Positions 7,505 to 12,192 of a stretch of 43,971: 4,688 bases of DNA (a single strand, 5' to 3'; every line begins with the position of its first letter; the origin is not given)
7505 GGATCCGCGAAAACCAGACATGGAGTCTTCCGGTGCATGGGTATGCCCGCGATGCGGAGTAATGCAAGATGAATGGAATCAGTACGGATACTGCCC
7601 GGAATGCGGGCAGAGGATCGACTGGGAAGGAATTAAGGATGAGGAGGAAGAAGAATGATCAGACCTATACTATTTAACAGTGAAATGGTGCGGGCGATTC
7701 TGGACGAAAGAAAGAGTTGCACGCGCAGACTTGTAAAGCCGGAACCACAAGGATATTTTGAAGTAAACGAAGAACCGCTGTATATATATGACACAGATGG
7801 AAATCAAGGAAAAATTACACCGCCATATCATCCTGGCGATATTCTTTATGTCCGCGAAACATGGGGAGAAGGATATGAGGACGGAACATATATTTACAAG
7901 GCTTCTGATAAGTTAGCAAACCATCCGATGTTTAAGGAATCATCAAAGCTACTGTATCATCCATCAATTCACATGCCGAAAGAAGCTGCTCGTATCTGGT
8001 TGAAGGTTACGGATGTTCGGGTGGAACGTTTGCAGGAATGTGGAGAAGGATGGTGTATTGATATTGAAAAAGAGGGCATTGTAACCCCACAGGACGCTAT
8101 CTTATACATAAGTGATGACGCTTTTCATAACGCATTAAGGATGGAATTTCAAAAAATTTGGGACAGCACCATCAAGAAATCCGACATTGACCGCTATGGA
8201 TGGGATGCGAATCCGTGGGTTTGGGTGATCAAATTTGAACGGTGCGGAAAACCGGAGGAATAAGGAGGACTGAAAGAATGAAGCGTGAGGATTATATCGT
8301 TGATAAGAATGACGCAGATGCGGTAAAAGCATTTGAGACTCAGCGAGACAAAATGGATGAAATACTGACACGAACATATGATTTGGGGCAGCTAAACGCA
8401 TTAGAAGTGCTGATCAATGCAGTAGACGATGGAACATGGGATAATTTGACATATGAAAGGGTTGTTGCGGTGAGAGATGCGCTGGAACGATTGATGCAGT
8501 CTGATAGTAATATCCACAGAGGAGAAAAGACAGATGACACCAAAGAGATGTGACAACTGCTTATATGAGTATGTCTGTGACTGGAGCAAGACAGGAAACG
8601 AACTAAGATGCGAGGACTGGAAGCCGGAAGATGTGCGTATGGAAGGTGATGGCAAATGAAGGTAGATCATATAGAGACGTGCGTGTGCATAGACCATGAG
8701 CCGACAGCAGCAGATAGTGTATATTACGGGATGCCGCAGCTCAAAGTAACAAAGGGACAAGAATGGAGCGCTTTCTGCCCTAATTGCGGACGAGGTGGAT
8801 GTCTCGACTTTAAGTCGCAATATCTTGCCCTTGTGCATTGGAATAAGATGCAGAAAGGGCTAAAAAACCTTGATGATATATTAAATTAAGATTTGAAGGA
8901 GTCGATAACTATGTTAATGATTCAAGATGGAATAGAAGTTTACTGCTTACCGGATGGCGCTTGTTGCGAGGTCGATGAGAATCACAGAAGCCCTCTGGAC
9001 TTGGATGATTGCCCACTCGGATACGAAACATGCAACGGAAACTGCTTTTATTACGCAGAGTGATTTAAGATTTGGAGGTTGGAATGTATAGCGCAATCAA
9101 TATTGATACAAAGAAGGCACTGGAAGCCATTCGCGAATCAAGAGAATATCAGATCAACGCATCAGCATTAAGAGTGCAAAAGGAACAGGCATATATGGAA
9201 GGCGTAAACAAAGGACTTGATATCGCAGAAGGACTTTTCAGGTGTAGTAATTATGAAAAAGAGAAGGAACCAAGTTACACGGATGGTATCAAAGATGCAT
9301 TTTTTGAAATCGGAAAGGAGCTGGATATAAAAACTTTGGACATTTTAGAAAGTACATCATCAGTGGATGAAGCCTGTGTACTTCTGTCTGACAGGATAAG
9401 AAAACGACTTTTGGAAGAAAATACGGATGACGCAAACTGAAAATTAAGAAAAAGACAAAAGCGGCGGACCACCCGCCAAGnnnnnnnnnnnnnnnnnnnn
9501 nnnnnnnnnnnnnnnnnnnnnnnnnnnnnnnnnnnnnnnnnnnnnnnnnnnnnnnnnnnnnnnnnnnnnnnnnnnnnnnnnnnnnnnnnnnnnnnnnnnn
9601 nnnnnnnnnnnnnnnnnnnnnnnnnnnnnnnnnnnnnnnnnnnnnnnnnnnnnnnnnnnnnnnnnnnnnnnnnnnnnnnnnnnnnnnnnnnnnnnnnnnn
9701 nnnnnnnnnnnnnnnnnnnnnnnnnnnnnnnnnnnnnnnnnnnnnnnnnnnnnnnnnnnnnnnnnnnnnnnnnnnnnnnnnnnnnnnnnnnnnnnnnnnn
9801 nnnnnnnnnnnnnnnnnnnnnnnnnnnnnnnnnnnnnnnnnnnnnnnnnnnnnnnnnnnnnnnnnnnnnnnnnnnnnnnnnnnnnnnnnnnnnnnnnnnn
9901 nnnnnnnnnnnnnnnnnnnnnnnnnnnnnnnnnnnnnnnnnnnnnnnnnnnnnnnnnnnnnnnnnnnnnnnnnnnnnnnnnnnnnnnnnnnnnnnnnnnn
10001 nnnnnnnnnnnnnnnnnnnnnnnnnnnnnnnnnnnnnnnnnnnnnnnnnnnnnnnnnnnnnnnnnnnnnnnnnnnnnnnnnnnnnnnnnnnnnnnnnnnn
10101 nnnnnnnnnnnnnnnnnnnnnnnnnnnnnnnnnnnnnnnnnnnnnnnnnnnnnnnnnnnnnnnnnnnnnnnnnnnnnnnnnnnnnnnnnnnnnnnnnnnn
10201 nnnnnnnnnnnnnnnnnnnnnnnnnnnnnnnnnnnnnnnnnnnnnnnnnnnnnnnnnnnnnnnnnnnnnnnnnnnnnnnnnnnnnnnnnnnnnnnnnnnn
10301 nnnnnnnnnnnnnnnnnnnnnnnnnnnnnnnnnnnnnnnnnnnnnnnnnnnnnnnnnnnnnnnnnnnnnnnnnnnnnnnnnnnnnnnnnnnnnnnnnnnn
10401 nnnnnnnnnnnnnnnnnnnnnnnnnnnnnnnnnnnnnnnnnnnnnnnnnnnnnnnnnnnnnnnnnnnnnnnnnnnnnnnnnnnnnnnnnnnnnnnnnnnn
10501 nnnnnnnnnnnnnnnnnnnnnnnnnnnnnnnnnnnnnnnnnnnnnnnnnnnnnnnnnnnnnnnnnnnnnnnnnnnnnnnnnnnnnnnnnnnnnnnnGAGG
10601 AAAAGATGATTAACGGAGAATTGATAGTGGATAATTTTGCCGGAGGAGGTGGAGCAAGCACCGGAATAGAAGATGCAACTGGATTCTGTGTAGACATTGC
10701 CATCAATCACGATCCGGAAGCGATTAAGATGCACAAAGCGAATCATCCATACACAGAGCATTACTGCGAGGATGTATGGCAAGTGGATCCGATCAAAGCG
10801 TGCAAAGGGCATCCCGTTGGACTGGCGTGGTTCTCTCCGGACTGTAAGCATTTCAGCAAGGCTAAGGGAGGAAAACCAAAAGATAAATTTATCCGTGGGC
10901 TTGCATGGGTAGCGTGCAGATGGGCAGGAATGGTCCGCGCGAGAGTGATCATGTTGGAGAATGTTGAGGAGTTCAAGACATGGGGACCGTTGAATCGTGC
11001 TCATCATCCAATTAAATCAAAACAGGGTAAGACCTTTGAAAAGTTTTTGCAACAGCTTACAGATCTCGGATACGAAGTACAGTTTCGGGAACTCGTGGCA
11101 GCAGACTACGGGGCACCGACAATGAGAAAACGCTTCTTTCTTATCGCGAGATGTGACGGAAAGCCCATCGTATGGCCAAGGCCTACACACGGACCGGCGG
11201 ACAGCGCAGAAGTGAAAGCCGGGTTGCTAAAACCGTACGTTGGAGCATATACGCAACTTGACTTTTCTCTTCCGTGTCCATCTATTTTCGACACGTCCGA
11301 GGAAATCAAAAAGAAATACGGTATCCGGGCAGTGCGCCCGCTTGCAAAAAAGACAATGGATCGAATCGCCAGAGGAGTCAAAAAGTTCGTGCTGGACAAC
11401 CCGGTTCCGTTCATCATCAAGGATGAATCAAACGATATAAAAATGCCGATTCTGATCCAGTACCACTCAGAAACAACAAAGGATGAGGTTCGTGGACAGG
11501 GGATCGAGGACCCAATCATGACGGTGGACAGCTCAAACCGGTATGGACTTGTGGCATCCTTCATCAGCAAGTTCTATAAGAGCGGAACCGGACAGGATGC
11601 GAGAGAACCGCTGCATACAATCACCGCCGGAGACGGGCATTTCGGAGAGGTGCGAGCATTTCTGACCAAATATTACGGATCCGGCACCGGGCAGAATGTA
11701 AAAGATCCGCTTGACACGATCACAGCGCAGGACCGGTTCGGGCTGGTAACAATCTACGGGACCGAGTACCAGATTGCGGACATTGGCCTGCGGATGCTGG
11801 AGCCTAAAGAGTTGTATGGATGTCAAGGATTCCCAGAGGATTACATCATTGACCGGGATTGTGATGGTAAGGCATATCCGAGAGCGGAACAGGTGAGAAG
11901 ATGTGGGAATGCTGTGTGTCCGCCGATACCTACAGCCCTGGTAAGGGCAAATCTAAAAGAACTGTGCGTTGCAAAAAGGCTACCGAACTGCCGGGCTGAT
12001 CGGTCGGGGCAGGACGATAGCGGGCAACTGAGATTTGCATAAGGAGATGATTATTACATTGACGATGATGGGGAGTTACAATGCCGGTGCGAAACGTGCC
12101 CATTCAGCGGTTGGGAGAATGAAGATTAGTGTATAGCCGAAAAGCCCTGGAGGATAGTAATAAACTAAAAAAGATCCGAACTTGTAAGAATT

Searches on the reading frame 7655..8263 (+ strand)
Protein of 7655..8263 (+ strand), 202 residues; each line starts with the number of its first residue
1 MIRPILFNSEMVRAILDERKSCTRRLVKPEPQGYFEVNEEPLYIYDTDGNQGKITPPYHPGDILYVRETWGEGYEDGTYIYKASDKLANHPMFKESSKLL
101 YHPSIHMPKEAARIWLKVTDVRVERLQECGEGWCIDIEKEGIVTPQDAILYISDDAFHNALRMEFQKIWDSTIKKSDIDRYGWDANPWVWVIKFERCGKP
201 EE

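Call 58: search_protein_families(library=phrogs, proteins=[window:7655-8263:+], max_evalue=0.001)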
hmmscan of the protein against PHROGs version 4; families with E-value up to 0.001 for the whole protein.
window:7655-8263:+ (202 aa): 4 families
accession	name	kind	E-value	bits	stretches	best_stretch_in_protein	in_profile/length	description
phrog_874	-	unknown function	2.7e-54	185.5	1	3-197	68-257/277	-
phrog_18361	-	unknown function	1.4e-28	100.5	1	107-200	1-89/92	-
phrog_28019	-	unknown function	1.3e-08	35.7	1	3-32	4-33/55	-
phrog_27495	-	unknown function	4.1e-07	30.9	1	3-73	8-95/186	-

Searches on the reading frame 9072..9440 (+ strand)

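Call 58: search_protein_families(library=phrogs, proteins=[window:9072-9440:+], max_evalue=0.001)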
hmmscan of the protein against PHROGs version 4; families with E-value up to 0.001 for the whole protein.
window:9072-9440:+ (122 aa): 1 family
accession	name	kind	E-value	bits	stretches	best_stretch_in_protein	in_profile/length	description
phrog_24426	-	unknown function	0.00093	20.1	0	11-55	4-47/58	-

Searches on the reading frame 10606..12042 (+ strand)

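Call 58: search_protein_families(library=phrogs, proteins=[window:10606-12042:+], max_evalue=0.001)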
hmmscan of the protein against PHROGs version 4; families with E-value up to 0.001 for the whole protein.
window:10606-12042:+ (478 aa): 6 families
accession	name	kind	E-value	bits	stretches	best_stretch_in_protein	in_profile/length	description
phrog_116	-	other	1e-98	332.6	1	4-463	207-503/779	DNA methyltransferase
phrog_29443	-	unknown function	9.3e-61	206.3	1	5-151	3-150/273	-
phrog_23072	-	other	6.9e-53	181.6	1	299-457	213-395/400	DNA methyltransferase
phrog_363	-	other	2.1e-37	130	1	6-448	55-311/327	DNA methyltransferase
phrog_5999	-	other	4.2e-31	108.2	1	6-103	4-103/109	DNA methyltransferase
phrog_13621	-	unknown function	1.2e-28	100.4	1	369-456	29-115/121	-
